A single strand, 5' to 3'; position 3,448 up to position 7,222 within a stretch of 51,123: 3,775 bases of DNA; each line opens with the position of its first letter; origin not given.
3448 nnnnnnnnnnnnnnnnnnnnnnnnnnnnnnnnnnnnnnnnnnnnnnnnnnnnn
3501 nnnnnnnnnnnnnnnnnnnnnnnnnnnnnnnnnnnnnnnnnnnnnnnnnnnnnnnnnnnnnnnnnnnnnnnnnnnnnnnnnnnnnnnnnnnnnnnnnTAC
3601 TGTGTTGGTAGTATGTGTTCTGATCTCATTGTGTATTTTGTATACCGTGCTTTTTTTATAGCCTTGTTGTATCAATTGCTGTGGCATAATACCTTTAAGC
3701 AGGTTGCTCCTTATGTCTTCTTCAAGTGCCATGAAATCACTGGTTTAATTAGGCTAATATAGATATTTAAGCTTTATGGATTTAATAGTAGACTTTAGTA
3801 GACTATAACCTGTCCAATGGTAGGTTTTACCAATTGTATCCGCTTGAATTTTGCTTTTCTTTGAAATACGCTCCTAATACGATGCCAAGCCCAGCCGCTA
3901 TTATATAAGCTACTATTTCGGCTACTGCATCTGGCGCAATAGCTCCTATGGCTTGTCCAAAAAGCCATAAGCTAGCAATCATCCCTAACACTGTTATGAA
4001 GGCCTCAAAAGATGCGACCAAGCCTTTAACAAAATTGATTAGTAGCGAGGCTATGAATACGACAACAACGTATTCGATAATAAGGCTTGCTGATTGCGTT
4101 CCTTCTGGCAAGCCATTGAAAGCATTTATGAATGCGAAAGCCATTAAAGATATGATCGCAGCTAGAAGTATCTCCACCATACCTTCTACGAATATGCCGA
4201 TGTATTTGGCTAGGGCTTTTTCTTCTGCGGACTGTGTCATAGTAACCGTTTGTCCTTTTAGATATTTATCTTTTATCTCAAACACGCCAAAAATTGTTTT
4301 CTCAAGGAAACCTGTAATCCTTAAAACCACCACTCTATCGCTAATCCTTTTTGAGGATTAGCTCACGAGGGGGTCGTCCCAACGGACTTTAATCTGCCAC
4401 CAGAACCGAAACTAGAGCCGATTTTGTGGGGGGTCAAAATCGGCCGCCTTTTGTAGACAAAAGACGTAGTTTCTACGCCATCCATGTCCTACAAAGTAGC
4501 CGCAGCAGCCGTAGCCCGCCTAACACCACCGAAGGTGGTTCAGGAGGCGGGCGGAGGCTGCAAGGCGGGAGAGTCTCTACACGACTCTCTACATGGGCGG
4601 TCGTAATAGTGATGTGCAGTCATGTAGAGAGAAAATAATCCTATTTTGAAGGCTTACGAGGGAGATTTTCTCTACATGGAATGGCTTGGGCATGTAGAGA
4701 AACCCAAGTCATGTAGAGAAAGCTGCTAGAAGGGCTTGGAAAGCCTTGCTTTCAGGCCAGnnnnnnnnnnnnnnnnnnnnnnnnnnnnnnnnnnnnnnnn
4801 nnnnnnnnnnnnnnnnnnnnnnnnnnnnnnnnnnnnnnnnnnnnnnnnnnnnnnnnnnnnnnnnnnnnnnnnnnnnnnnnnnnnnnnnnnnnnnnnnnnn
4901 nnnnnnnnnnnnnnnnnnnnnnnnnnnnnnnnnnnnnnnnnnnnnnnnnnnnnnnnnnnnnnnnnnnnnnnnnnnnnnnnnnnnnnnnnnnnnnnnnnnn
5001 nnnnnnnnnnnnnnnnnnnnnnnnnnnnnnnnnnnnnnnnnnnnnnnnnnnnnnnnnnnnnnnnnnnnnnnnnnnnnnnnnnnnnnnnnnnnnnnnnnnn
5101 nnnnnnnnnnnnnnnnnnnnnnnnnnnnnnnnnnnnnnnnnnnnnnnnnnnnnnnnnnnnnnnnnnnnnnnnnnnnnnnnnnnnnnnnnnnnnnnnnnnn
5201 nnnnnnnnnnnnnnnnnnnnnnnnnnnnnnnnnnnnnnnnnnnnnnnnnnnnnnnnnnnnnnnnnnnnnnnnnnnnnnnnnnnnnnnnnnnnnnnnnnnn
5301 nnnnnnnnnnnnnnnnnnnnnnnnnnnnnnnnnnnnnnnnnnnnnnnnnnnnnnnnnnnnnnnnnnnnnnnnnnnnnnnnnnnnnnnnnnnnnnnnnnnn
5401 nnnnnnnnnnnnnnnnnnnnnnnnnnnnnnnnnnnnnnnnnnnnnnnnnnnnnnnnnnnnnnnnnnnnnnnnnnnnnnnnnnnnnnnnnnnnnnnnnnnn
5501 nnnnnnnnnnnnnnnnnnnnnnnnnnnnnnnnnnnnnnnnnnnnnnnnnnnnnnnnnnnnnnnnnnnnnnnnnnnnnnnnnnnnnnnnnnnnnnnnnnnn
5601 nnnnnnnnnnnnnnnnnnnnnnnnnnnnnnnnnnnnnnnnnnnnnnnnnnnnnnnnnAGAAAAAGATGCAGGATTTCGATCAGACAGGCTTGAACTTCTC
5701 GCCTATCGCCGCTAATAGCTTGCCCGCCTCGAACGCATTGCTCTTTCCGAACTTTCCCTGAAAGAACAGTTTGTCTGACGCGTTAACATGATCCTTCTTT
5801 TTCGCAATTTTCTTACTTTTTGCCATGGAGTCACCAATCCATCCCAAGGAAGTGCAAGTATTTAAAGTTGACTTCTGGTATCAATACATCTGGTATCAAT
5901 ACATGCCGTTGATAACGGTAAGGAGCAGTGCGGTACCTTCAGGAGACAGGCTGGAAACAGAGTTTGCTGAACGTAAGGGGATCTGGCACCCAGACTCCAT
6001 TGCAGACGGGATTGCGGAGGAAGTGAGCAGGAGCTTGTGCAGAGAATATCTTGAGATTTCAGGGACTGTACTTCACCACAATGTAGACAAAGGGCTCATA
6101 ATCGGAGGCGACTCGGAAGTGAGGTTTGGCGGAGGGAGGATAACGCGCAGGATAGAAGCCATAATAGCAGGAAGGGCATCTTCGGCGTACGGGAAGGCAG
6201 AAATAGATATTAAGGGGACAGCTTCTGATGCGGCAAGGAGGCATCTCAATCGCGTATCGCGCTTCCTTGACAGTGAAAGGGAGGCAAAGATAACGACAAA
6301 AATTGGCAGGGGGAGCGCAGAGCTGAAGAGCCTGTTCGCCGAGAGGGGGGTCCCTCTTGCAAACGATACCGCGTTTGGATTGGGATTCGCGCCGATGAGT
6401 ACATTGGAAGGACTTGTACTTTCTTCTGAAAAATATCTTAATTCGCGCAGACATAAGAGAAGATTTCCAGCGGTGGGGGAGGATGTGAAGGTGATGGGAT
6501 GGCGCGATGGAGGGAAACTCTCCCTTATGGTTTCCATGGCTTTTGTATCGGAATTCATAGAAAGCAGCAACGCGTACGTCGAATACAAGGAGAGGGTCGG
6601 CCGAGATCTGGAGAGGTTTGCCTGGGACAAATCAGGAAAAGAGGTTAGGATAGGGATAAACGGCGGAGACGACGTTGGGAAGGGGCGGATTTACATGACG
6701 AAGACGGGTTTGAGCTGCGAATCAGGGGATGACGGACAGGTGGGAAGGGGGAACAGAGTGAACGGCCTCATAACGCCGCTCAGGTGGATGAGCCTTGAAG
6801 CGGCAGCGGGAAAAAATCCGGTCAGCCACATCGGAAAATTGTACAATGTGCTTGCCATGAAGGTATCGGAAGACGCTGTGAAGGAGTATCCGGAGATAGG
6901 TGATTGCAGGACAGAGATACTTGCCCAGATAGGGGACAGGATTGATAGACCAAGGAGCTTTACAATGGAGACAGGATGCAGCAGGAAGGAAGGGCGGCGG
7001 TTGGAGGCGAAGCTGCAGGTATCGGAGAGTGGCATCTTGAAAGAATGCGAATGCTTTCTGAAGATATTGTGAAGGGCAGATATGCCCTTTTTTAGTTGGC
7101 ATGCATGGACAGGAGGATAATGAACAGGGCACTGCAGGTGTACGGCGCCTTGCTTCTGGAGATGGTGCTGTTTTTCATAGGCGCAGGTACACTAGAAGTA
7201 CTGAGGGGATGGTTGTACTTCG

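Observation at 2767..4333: TIR-domain protein with C-terminal membrane anchor plus a co-oriented 4-TM protein: candidate two-gene archaeal defence module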

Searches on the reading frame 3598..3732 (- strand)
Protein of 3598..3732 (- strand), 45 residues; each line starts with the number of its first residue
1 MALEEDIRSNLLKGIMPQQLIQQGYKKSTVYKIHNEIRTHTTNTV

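Call 73: search_solved_structures(query=A5, max_evalue=10, show_alignments=3)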
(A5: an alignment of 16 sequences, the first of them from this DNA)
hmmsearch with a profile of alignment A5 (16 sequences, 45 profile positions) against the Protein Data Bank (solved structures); distinct sequences matched with E-value up to 10: 28.
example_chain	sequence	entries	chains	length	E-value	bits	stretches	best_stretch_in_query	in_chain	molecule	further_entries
3v6p_A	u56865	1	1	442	0.00012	24.8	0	13-22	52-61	dHax3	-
4osr_A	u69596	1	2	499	0.00028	23.7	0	13-22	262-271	Hax3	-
4osl_A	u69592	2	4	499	0.00043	23.1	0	13-22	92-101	Hax3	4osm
4oss_A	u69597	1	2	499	0.00044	23.1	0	13-22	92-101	Hax3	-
4osv_A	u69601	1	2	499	0.00044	23.1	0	13-22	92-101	Hax3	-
6jw0_A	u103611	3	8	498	0.00044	23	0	13-22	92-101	TAL effector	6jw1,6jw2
4osw_A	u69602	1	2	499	0.00044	23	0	13-22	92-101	Hax3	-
6jtq_A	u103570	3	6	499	0.00044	23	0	13-22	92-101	TAL effector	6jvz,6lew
4oto_A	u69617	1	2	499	0.00045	23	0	13-22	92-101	Hax3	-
4osj_A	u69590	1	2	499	0.00045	23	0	13-22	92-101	Hax3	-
4osq_A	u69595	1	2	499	0.00045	23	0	13-22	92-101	Hax3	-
4osz_A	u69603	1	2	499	0.00045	23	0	13-22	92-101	Hax3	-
4gjp_A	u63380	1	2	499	0.00045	23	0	13-22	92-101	Hax3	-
4ot0_A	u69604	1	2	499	0.00045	23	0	13-22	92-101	Hax3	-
6jw3_A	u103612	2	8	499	0.00045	23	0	13-22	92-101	TAL effector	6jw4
1res_A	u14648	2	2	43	0.26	14.2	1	13-36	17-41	GAMMA DELTA-RESOLVASE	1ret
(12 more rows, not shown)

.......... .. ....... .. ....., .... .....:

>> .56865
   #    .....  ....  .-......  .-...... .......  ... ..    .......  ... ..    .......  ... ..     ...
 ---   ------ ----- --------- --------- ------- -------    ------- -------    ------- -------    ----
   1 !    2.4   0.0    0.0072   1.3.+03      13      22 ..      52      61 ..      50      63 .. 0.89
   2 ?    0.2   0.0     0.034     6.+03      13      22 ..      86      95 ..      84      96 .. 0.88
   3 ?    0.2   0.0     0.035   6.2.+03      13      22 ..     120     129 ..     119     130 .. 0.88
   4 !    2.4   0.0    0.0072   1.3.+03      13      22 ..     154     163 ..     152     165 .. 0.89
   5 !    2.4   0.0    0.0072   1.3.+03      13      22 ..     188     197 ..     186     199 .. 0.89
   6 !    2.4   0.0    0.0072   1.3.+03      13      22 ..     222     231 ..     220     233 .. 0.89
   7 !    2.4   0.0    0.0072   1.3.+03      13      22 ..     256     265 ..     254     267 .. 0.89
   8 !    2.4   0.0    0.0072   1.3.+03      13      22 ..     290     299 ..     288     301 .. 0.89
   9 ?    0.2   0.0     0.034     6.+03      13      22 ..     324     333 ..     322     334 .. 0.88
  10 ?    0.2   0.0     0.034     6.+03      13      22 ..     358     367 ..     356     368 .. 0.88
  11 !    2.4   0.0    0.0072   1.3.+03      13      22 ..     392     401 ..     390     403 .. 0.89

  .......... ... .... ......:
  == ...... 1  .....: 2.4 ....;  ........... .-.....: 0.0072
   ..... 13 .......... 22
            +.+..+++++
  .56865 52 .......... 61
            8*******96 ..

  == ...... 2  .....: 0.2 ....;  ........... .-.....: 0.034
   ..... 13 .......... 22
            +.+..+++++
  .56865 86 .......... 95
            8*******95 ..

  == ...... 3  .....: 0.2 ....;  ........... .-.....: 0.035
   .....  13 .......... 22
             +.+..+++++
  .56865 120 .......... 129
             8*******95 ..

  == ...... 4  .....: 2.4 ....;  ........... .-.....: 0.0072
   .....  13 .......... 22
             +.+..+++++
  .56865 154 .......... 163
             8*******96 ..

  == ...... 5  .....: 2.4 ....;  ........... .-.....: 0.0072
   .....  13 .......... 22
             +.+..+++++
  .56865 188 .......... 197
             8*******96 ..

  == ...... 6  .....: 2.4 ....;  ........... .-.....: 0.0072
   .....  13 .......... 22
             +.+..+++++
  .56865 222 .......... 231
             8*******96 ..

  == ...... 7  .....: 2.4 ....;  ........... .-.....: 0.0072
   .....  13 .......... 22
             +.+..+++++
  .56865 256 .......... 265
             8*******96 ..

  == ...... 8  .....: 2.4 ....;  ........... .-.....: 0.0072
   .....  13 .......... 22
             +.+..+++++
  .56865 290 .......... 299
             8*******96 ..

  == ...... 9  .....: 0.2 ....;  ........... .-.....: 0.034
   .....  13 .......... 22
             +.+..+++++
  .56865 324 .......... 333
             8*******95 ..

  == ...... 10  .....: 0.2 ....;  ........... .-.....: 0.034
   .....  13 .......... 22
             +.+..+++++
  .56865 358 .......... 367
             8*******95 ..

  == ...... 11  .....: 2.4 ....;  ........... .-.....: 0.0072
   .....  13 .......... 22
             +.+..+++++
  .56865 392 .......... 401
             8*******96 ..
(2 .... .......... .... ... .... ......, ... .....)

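Call 74: search_protein_families(library=pfam, alignment_id=A5, max_evalue=10)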
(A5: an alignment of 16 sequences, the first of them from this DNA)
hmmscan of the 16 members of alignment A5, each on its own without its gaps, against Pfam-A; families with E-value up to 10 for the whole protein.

A. member 1, seq(45 aa): 0 families

B. families by the number of members that match (of 16 scanned): 10 families
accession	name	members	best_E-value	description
PF02796.21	HTH_7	2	0.044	Helix-turn-helix domain of resolvase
PF13384.12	HTH_23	1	0.034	Homeodomain-like domain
PF17273.7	DUF5338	1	0.059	Family of unknown function (DUF5338)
PF19710.4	PIK3CG_ABD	1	0.061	PIK3 catalytic subunit gamma adaptor-binding domain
PF23255.1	DUF7070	1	0.071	Domain of unknown function (DUF7070)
PF13342.12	Toprim_Crpt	1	0.096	C-terminal repeat of topoisomerase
PF14493.12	HTH_40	1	0.12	Helix-turn-helix domain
PF02410.21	RsfS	1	0.14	Ribosomal silencing factor during starvation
PF16233.10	DUF4893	1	0.18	Domain of unknown function (DUF4893)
PF21982.2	RecX_HTH1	1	0.58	RecX, first three-helix domain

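Call 82: predict_structure(alignment_id=A5)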
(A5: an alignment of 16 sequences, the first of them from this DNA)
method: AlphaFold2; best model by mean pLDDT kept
length: 45 residues; sequences in the alignment: 16
mean_pLDDT: 85.8   pTM: 0.60
mean pLDDT of the five models: 85.8, 85.7, 85.2, 84.0, 83.5
residues with pLDDT >= 90: 28; 70-90: 11; 50-70: 4; < 50: 2
segments of 3 or more residues with pLDDT < 50: none
pLDDT, mean of each block of 10 residues (from residue 1): 86 92 92 88 56
secondary structure, 60 per line:
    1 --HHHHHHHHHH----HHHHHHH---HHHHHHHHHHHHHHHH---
elements in order: H3-12 H17-23 H27-42

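Call 85: fold_search(model_id=the predicted structure, library=pdb)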
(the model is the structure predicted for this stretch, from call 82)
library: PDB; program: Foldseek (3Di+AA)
matches with E <= 10: 39; with E <= 0.001: 0
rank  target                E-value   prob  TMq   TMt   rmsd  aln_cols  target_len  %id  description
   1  2gm4_B                2.1e+00  0.57  0.63  0.18   2.2        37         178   22  An activated, tetrameric gamma-delta resolvase: Hin chimaera bound to cleaved DNA (released 2006-06-27)
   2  5cy2_A                3.2e+00  0.33  0.58  0.18   2.3        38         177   26  Tn3 resolvase - site III complex crystal form II (released 2017-01-11)
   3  1tro_G                3.4e+00  0.41  0.63  0.31   1.8        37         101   24  CRYSTAL STRUCTURE OF TRP REPRESSOR OPERATOR COMPLEX AT ATOMIC RESOLUTION (released 1994-01-31)
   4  1gdt_A                3.4e+00  0.41  0.62  0.18   2.3        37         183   22  CRYSTAL STRUCTURE OF A SITE-SPECIFIC RECOMBINASE, GAMMA-DELTA RESOLVASE COMPLEXED WITH A 34 BP CLEAVAGE SITE (released 1996-04-03)
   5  5cy2_E                3.4e+00  0.35  0.61  0.19   2.1        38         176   26  Tn3 resolvase - site III complex crystal form II (released 2017-01-11)
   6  4hye_A                3.9e+00  0.25  0.58  0.17   2.7        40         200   18  Crystal structure of a response regulator spr1814 from Streptococcus pneumoniae reveals unique interdomain contacts am (released 2013-06-05)
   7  4yn8                  4.2e+00  0.20  0.55  0.17   2.9        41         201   27  Crystal Structure of Response Regulator ChrA in Heme-Sensing Two Component System (released 2015-08-19)
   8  4zmr_A                4.5e+00  0.21  0.58  0.17   2.8        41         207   17  Structural characterization of the full-length response regulator spr1814 in complex with a phosphate analogue reveals (released 2016-04-27)
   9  5kha_B                4.8e+00  0.21  0.60  0.07   2.8        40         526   18  Structure of glutamine-dependent NAD+ synthetase from Acinetobacter baumannii in complex with adenosine diphosphate (A (released 2016-07-27)
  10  7r3e_A                4.8e+00  0.21  0.58  0.07   2.7        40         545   22  Fusion construct of PqsE and RhlR in complex with the synthetic antagonist mBTL (released 2022-12-14)
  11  2r0q_C                5.5e+00  0.28  0.61  0.16   1.4        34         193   18  Crystal structure of a serine recombinase- DNA regulatory complex (released 2008-04-01)
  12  3clo_C                5.5e+00  0.20  0.56  0.13   2.6        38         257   18  Crystal structure of putative transcriptional regulator containing a LuxR DNA binding domain (NP_811094.1) from Bacter (released 2008-04-01)
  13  5kha_A                5.5e+00  0.20  0.60  0.07   2.8        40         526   18  Structure of glutamine-dependent NAD+ synthetase from Acinetobacter baumannii in complex with adenosine diphosphate (A (released 2016-07-27)
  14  8dq0_D                5.5e+00  0.15  0.56  0.14   2.6        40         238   22  Quorum-sensing receptor RhlR bound to PqsE (released 2022-12-07)
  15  5nbc_A                5.5e+00  0.14  0.56  0.24   2.9        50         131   20  Structure of Prokaryotic Transcription Factors (released 2018-05-16)
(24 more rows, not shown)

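Call 98: find_homologous_proteins(query=A5, max_evalue=0.01)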
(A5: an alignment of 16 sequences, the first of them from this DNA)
Query A5 (16 sequences) (45 aa, profile of the alignment): 5 proteins with E <= 0.01 among 257 candidates.
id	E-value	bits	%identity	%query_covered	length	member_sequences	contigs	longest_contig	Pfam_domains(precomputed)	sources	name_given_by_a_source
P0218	2.1e-17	80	55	98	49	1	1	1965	-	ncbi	-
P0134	4.0e-14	70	43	98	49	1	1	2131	-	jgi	-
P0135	9.8e-14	68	45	98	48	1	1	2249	-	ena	-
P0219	8.5e-8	49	45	73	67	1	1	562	-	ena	-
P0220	1.5e-4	39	43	67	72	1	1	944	-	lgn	-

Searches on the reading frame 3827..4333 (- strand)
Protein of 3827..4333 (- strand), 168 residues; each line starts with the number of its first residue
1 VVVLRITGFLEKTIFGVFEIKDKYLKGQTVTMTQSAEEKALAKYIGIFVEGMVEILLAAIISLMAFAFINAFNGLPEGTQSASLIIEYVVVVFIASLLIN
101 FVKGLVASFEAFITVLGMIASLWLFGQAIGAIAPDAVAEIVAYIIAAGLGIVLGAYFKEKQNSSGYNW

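Call 4: search_protein_families(library=pfam, proteins=[window:3827-4333:-], max_evalue=1)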
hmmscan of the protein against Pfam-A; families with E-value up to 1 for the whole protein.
window:3827-4333:- (168 aa): 4 families
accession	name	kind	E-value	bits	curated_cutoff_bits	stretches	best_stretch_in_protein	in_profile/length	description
PF02364.21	Glucan_synthase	-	0.017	13.8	37.2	1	31-108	734-809/819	1,3-beta-glucan synthase component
PF01944.22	SpoIIM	-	0.03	14.7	26.9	0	74-157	62-126/163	Stage II sporulation protein M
PF12670.12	DUF3792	-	0.36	11.4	31.3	0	48-152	5-110/115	Protein of unknown function (DUF3792)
PF02417.20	Chromate_transp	-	0.76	10.2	28.6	0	42-147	68-162/166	Chromate transporter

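Call 5: search_protein_families(library=padloc, proteins=[window:3827-4333:-], max_evalue=1)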
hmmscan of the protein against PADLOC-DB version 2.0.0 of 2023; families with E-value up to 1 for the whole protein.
window:3827-4333:- (168 aa): 0 families

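Call 10: find_homologous_proteins(query=window:3827-4333:-, max_evalue=0.01)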
Query window:3827-4333:- (168 aa): 2 proteins with E <= 0.01 among 335 candidates.
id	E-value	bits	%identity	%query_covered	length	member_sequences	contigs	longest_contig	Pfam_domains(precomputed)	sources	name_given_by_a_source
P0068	1.5e-95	335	100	100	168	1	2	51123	-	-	-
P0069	1.2e-37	147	57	80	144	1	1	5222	-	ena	-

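Call 12: find_encoding_contigs(protein=P0069, flank=5000)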
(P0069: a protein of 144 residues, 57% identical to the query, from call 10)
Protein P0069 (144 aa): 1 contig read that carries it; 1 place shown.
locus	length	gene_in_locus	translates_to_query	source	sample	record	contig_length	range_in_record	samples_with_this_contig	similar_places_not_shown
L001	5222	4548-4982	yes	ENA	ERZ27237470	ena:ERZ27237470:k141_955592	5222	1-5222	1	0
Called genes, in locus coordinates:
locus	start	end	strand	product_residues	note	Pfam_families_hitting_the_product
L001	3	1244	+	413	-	?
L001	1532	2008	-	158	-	PF08939:Bles03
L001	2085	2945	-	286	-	-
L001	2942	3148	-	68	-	-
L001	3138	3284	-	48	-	-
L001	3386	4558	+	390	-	-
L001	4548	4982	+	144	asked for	-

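Call 99: search_protein_families(library=ncbifam, proteins=[window:3827-4240:-], max_evalue=0.01)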
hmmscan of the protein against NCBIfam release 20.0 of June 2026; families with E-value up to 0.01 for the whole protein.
window:3827-4240:- (137 aa): 0 families

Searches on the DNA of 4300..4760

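Call 87: search_rna_families(source=window, start=4300, end=4760, threshold=evalue, max_evalue=1)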
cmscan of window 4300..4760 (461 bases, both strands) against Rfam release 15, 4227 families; matches with E-value up to 1: 0.
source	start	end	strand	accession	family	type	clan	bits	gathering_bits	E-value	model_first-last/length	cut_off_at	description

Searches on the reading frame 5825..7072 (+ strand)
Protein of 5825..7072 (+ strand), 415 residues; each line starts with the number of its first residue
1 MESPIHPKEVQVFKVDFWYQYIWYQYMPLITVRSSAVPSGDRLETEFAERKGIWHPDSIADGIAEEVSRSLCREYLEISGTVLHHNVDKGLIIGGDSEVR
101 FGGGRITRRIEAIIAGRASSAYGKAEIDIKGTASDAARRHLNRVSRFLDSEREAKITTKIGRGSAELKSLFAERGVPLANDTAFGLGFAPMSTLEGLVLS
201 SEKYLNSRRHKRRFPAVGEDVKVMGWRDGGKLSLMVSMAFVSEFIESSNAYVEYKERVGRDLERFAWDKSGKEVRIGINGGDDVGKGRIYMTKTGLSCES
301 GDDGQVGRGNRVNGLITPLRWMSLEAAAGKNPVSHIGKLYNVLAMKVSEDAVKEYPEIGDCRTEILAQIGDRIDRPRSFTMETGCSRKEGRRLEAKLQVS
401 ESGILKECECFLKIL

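Call 36: search_protein_families(library=pfam, proteins=[window:5825-7072:+], max_evalue=0.001)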
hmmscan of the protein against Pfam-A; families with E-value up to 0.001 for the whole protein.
window:5825-7072:+ (415 aa): 1 family
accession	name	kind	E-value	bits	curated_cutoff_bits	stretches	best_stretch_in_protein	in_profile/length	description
PF01941.24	AdoMet_Synthase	-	3.2e-129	431.7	27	1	30-385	3-360/395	S-adenosylmethionine synthetase (AdoMet synthetase)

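Call 68: search_protein_families(library=pfam, alignment_id=A3, max_evalue=0.00001)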
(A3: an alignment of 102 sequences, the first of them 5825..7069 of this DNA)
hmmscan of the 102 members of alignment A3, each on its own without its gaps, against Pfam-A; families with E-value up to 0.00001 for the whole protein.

A. member 1, window:5825-7069:+ (415 aa): 1 family
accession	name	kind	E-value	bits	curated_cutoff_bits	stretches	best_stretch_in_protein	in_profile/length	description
PF01941.24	AdoMet_Synthase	-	3.2e-129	431.7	27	1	30-385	3-360/395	S-adenosylmethionine synthetase (AdoMet synthetase)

B. families by the number of members that match (of 102 scanned): 83 families (the first 25 are shown)
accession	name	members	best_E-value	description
PF01555.25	N6_N4_Mtase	2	4.4e-29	DNA methylase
PF13676.11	TIR_2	2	4e-19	TIR domain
PF01835.25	MG2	2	4.8e-10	MG2 domain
PF01941.24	AdoMet_Synthase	1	3.2e-129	S-adenosylmethionine synthetase (AdoMet synthetase)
PF00152.25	tRNA-synt_2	1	4.3e-80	tRNA synthetases class II (D, K and N)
PF11867.13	T1RH-like_C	1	2.6e-73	Type I restriction enzyme HindI endonuclease subunit-like, C-terminal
PF15515.12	MvaI_BcnI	1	8.7e-64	MvaI/BcnI restriction endonuclease family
PF00580.27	UvrD-helicase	1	2e-63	UvrD/REP helicase N-terminal domain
PF09517.16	RE_Eco29kI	1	2.6e-63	Eco29kI restriction endonuclease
PF01344.31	Kelch_1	1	6.7e-60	Kelch motif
PF00144.29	Beta-lactamase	1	7.9e-56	Beta-lactamase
PF02481.21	DNA_processg_A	1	2.5e-51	DNA recombination-mediator protein A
PF00270.35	DEAD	1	6.4e-50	DEAD/DEAH box helicase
PF24681.1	Kelch_KLHDC2_KLHL20_DRC7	1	7e-47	KLHDC2/KLHL20/DRC7 Kelch-repeats domain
PF18862.6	ApeA_NTD1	1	1.1e-44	ApeA N-terminal domain 1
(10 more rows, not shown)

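Call 70: search_protein_families(library=padloc, alignment_id=A3, max_evalue=1e-8)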
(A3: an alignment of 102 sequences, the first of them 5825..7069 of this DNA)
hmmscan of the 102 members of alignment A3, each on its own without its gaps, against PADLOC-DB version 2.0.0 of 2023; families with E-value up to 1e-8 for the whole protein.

A. member 1, window:5825-7069:+ (415 aa): 0 families

B. families by the number of members that match (of 102 scanned): 251 families (the first 25 are shown)
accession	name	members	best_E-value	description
PDLC03305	MTase_II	2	3.1e-87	Type II methyltransferase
PDLC02420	Aga_SIR2-PNTD1-PNTD2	2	1.4e-61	Class I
PDLC03224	MTase_II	2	3.7e-49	Type II methyltransferase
PDLC03353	MTase_II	2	4.7e-42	Type II methyltransferase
PDLC03371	MTase_II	2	1.6e-28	Type II methyltransferase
PDLC03387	MTase_II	2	2.1e-27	Type II methyltransferase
PDLC03350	MTase_II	2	4.9e-27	Type II methyltransferase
PDLC04134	mad2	2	8.5e-26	mads_2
PDLC03283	MTase_II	2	2.4e-19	Type II methyltransferase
PDLC03239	MTase_II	2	9.2e-19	Type II methyltransferase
PDLC03376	MTase_II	2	1.6e-15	Type II methyltransferase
PDLC03320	MTase_II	2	1.7e-13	Type II methyltransferase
PDLC03295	MTase_II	2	3.8e-12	Type II methyltransferase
PDLC03363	MTase_II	1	1.3e-138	Type II methyltransferase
PDLC03040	REase_I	1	1.3e-132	Type I restriction enzyme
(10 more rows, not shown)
